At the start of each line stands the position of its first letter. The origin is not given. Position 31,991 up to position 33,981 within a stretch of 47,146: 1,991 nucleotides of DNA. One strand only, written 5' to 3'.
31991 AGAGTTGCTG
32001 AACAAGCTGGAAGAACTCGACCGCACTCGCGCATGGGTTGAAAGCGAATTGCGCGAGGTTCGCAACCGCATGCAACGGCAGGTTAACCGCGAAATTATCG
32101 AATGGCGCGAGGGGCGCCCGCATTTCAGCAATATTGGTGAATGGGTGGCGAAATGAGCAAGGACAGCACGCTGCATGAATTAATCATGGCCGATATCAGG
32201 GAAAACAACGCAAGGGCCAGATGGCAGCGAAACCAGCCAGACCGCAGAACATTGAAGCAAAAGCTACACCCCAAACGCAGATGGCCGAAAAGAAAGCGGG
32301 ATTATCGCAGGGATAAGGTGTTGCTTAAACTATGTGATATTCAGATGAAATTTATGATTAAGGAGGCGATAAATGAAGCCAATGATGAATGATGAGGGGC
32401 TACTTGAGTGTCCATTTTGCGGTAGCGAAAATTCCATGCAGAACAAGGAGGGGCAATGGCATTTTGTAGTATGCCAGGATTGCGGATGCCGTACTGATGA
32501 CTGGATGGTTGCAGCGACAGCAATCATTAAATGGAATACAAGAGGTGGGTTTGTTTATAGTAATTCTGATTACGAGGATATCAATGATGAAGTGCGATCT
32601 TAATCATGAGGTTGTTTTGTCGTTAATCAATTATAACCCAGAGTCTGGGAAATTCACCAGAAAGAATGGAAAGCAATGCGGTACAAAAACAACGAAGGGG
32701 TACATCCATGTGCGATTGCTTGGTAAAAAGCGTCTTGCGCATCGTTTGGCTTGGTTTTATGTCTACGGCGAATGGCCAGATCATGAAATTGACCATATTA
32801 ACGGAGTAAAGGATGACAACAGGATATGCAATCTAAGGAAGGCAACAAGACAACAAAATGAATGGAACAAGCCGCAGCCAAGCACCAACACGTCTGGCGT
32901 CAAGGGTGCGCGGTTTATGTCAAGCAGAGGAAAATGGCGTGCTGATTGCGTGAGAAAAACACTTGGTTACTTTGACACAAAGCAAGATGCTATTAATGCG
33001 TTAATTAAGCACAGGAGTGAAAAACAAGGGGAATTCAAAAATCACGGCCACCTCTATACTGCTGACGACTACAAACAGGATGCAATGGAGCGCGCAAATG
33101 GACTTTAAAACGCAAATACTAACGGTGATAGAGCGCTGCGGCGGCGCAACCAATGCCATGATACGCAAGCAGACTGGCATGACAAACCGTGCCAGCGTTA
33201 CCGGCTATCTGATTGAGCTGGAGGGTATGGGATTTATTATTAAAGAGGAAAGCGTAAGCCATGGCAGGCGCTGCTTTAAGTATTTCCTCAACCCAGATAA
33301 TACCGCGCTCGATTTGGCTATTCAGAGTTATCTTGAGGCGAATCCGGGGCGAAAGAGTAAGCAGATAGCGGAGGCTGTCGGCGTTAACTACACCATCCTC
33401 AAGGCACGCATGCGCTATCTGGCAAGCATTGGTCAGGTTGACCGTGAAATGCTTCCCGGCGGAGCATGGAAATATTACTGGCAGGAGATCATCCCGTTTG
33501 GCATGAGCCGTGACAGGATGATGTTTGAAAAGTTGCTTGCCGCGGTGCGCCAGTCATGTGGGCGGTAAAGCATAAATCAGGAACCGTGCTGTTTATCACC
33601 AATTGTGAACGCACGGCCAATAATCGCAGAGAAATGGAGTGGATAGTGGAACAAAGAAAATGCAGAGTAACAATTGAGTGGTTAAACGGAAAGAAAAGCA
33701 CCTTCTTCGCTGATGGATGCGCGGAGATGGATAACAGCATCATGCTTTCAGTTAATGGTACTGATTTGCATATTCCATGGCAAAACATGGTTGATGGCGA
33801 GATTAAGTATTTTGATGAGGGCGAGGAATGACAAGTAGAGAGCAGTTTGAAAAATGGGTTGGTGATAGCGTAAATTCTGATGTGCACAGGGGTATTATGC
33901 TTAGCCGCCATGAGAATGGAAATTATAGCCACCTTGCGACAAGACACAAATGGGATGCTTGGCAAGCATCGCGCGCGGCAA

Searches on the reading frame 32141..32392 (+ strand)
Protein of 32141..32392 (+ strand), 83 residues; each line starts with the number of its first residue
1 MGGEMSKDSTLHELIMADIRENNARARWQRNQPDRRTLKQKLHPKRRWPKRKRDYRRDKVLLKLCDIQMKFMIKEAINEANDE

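Call 34: search_protein_families(library=pfam, proteins=[window:32141-32392:+], max_evalue=0.01)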
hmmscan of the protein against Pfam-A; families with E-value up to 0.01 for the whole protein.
window:32141-32392:+ (83 aa): 1 family
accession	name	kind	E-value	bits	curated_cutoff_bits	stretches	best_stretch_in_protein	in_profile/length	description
PF23975.1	DUF7301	-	1.6e-23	83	27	1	9-75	2-63/65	Family of unknown function (DUF7301)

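Call 66: search_protein_families(library=phrogs, proteins=[window:32141-32392:+], max_evalue=0.001)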
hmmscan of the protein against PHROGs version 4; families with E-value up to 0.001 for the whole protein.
window:32141-32392:+ (83 aa): 1 family
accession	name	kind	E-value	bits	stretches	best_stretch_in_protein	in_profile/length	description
phrog_1785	-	unknown function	8.7e-21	74.8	1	9-81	2-69/71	-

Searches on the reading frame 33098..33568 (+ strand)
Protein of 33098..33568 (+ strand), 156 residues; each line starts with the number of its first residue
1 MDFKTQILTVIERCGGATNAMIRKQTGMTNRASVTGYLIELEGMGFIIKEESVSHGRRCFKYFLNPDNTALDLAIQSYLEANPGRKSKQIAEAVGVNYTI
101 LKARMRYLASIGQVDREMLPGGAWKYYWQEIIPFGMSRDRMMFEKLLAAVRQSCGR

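Call 34: search_protein_families(library=pfam, proteins=[window:33098-33568:+], max_evalue=0.01)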
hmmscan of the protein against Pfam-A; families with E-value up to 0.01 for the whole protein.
window:33098-33568:+ (156 aa): 5 families
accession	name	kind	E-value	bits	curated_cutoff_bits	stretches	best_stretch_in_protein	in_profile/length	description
PF13412.12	HTH_24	-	0.00019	21.4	21.9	0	71-105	4-38/48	Winged helix-turn-helix DNA-binding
PF12802.13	MarR_2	-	0.0038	17.8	27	0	6-58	9-61/61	MarR family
PF01047.28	MarR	-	0.0044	17.3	24.6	0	6-57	7-57/59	MarR family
PF09339.16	HTH_IclR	-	0.0085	16.3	22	0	6-47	7-48/52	IclR helix-turn-helix domain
PF13601.12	HTH_34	-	0.0089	16.6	27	0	73-120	3-50/80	Winged helix DNA-binding domain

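Call 43: search_dna_similar(query=window:33098-33568:+, collection=phages, mode=protein, max_rows=40, rows=spread, max_evalue=0.001)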
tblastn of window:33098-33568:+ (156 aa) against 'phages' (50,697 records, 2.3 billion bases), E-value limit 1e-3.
Records with a match: 155; places in all: 155; records where one place covers at least 80% of the query: 145.
Best place of each record, by identity: 95-99% 43; 80-90% 8; 60-80% 1; <60% 103.
By first word of the organism name: Salmonella 78; Klebsiella 46; Escherichia 16; Shigella 4; Yersinia 3; Flyfo 2; Vibrio 2; Aeromonas 2; Citrobacter 1; Acinetobacter 1.
By host as written in the record: Klebsiella pneumoniae 27; - 27; Salmonella enterica subsp. enterica serovar Typhimurium 9; Salmonella enterica 9; Salmonella sp. 8; Escherichia coli 7; Klebsiella pneumoniae DA591 4; Salmonella enterica subsp. enterica serovar Enteritidis 4; and 40 more.
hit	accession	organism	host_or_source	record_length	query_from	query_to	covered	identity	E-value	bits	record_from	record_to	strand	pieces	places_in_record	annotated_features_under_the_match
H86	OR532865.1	Klebsiella phage RCIP0071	Klebsiella pneumoniae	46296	1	156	100%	98.1%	1e-101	324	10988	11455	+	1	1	hypothetical protein (x3)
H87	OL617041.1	Flyfo siphovirus Tbat1_6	Pteropus tonganus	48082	1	156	100%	98.1%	3e-101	323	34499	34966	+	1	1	hypothetical protein (x2) | restriction alleviation protein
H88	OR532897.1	Klebsiella phage RCIP0103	Klebsiella pneumoniae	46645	1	156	100%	97.4%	5e-101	322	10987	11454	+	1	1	hypothetical protein (x3)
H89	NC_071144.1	Klebsiella phage VLCpiS13f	Klebsiella pneumoniae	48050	1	156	100%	97.4%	2e-100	320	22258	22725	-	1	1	MarR family transcrition regulator | Lar-like restriction alleviation protein | hypothetical protein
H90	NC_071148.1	Klebsiella phage KP591P3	Klebsiella pneumoniae DA591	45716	1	156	100%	97.4%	3e-100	320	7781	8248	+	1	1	MarR family transcrition regulator | Lar-like restriction alleviation protein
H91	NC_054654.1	Klebsiella phage vB_KpnS_ZX4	Klebsiella pneumoniae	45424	1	156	100%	97.4%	8e-100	319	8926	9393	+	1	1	MarR family transcrition regulator | Lar-like restriction alleviation protein | hypothetical protein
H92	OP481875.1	Klebsiella phage vB_Kpn_ZC2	Klebsiella pneumoniae KP-08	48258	1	156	100%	97.4%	9e-100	318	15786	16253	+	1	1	hypothetical protein (x2) | zinc-binding domain of primase-helicase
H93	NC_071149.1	Klebsiella phage vB_Kpn_ZCKp20p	Klebsiella pneumoniae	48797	1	156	100%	97.4%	9e-100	318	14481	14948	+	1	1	hypothetical protein (x2) | zinc-binding domain (ZBD) of primase-helicase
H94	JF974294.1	Aeromonas phage pIS4-A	Aeromonas sp. IS4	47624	1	156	100%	96.2%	8e-100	319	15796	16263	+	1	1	hypothetical protein (x3)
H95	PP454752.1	Klebsiella phage vB_KpS_GP-1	Klebsiella pneumoniae EuSCAPE_IT395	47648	1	156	100%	96.2%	2e-99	317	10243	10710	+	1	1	hypothetical protein (x2) | Lar-like restriction alleviation protein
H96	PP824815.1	Klebsiella phage DP01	Klebsiella pneumoniae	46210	1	156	100%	96.2%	2e-98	315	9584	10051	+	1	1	transcription regulator | restriction alleviation protein | hypothetical protein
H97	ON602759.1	Klebsiella phage VLCpiS13e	Klebsiella pneumoniae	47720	1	156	100%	87.8%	5e-92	296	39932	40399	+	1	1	MarR family transcrition regulator | Lar-like restriction alleviation protein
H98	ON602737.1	Klebsiella phage VLCpiS13c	Klebsiella pneumoniae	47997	1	156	100%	87.8%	1e-91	295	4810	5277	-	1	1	MarR family transcrition regulator | Lar-like restriction alleviation protein | hypothetical protein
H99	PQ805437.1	Klebsiella phage RSU-F4K5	Klebsiella michiganensis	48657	1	156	100%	75.0%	7e-80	262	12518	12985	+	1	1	putative transcrition regulator | Lar-like restriction alleviation protein | hypothetical protein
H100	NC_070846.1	Salmonella phage LPSTLL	Salmonella enterica subsp. enterica ...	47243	1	151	97%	43.8%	9e-30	118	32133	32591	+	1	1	winged helix-turn-helix domain-containing protein | Lar-like restriction alleviation protein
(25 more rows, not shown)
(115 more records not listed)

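Call 45: find_homologous_proteins(query=window:33098-33568:+, max_evalue=0.001)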
Query window:33098-33568:+ (156 aa): 24 proteins with E <= 0.001 among 66 candidates.
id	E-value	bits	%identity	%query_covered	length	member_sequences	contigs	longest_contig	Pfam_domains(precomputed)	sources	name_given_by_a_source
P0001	5.6e-97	339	97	100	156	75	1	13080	-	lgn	-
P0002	8.4e-97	339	97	100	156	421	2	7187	-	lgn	-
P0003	3.5e-96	337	96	100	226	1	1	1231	-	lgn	-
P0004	4.8e-96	336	97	100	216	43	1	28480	-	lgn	-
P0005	8.7e-95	332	95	100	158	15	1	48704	-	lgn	-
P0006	1.8e-88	312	87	100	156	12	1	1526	-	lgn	-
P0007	4.7e-88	311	88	100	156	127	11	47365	-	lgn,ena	-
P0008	1.7e-87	309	88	100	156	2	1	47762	PF13412.13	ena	-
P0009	2.4e-87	308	87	100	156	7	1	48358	-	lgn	-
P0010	3.3e-87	308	88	100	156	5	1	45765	-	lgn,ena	-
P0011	6.7e-87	307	86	100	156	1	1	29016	-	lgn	-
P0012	8.5e-86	303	85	100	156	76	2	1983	-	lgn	-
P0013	1.6e-84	299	85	100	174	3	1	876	-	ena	-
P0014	7.5e-84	297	84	100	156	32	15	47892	-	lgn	-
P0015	2.2e-83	295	85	100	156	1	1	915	-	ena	-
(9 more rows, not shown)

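Call 52: predict_structure(alignment_id=A1)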
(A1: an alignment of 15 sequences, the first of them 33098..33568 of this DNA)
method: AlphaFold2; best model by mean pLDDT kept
length: 156 residues; sequences in the alignment: 15
mean_pLDDT: 74.7   pTM: 0.58
mean pLDDT of the five models: 74.7, 69.6, 62.9, 61.9, 60.5
residues with pLDDT >= 90: 20; 70-90: 93; 50-70: 19; < 50: 24
segments of 3 or more residues with pLDDT < 50: 122-141, 153-156
pLDDT, mean of each block of 10 residues (from residue 1): 82 87 90 89 84 86 84 87 82 80 77 70 45 39 55 46
secondary structure, 60 per line:
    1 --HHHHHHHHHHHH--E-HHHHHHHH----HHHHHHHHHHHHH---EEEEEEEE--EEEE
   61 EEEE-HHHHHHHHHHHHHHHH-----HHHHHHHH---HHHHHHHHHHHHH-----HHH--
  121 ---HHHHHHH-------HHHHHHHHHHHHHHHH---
elements in order: H3-14 H19-26 H31-43 E47-54 E57-64 H66-81 H87-94 H98-110 H124-130 H138-153

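Call 54: fold_search(model_id=the predicted structure, library=pdb)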
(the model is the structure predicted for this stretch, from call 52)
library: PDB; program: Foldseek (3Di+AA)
matches with E <= 10: 1455; with E <= 0.001: 5
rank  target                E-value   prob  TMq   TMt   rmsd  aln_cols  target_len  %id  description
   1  6pcp_A                4.4e-04  1.00  0.40  0.44  10.0       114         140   18  Mechanism for regulation of DNA binding of Bordetella bronchiseptica BpsR by 6-hydroxynicotinic acid (released 2019-11-06)
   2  6pco_B                6.7e-04  1.00  0.37  0.43  10.3       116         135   20  Mechanism for regulation of DNA binding of Bordetella bronchiseptica BpsR by 6-hydroxynicotinic acid (released 2019-11-06)
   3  6pcp_C                7.1e-04  1.00  0.40  0.44  10.4       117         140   19  Mechanism for regulation of DNA binding of Bordetella bronchiseptica BpsR by 6-hydroxynicotinic acid (released 2019-11-06)
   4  6pco_C                7.5e-04  1.00  0.40  0.47  10.0       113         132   18  Mechanism for regulation of DNA binding of Bordetella bronchiseptica BpsR by 6-hydroxynicotinic acid (released 2019-11-06)
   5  6pcp_B                9.0e-04  1.00  0.38  0.43   9.9       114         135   21  Mechanism for regulation of DNA binding of Bordetella bronchiseptica BpsR by 6-hydroxynicotinic acid (released 2019-11-06)
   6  6pco_A                1.5e-03  1.00  0.40  0.44  10.1       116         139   18  Mechanism for regulation of DNA binding of Bordetella bronchiseptica BpsR by 6-hydroxynicotinic acid (released 2019-11-06)
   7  8ioi_A                1.9e-03  1.00  0.39  0.33  14.4       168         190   16  Crystal Structure of PadR- family transcriptional regulator Rv1176c from Mycobacterium tuberculosis H37Rv. (released 2024-03-13)
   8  1lj9_B                2.5e-03  1.00  0.39  0.43  10.1       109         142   16  The crystal structure of the transcriptional regulator SlyA (released 2003-01-21)
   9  5aip_A                2.5e-03  1.00  0.39  0.42  13.4       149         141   16  Crystal structure of NadR in complex with 4-hydroxyphenylacetate (released 2016-03-02)
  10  5f7q_C                2.7e-03  1.00  0.35  0.15   3.3        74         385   27  ROK repressor Lmo0178 from Listeria monocytogenes bound to operator (released 2016-09-07)
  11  5dym                  3.0e-03  1.00  0.39  0.60   6.6        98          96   17  Crystal structure of a PadR family transcription regulator from hypervirulent Clostridium difficile R20291 - CdPadR_0991 (released 2016-10-05)
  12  3l7w                  3.0e-03  1.00  0.38  0.54   8.7       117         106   13  The Crystal Structure of smu.1704 from Streptococcus mutans UA159 (released 2010-12-08)
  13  8iue_P                3.2e-03  1.00  0.38  0.21   9.9       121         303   15  RNA polymerase III pre-initiation complex melting complex 1 (released 2023-05-24)
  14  2fbi                  3.2e-03  1.00  0.41  0.46   9.9       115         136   17  The crystal structure of transcriptional regulator PA4135 (released 2005-12-20)
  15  7z1l_O                3.2e-03  1.00  0.41  0.12  10.1       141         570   15  Structure of yeast RNA Polymerase III Pre-Termination Complex (PTC) (released 2022-08-31)
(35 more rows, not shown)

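Call 66: search_protein_families(library=phrogs, proteins=[window:33098-33568:+], max_evalue=0.001)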
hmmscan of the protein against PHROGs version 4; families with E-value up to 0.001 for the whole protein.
window:33098-33568:+ (156 aa): 3 families
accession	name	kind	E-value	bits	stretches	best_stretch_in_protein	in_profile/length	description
phrog_1687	-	transcription regulation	1.8e-49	168.8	1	1-156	1-154/162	MarR family transcrition regulator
phrog_19053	-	unknown function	1.6e-06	28.9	1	74-152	163-243/246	-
phrog_142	-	moron, auxiliary metabolic gene and host takeover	1.3e-05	26.2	0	1-54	11-63/116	Ren-like exclusion protein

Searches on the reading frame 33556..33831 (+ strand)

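Call 34: search_protein_families(library=pfam, proteins=[window:33556-33831:+], max_evalue=0.01)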
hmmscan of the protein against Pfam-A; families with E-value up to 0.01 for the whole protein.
window:33556-33831:+ (91 aa): 0 families

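Call 66: search_protein_families(library=phrogs, proteins=[window:33556-33831:+], max_evalue=0.001)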
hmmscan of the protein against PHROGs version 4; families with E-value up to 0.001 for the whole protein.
window:33556-33831:+ (91 aa): 2 families
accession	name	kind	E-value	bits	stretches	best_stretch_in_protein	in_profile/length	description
phrog_30984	-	unknown function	6.5e-06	27.2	1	1-44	16-61/110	-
phrog_14773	-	unknown function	6.6e-05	23.7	1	37-84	3-50/56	-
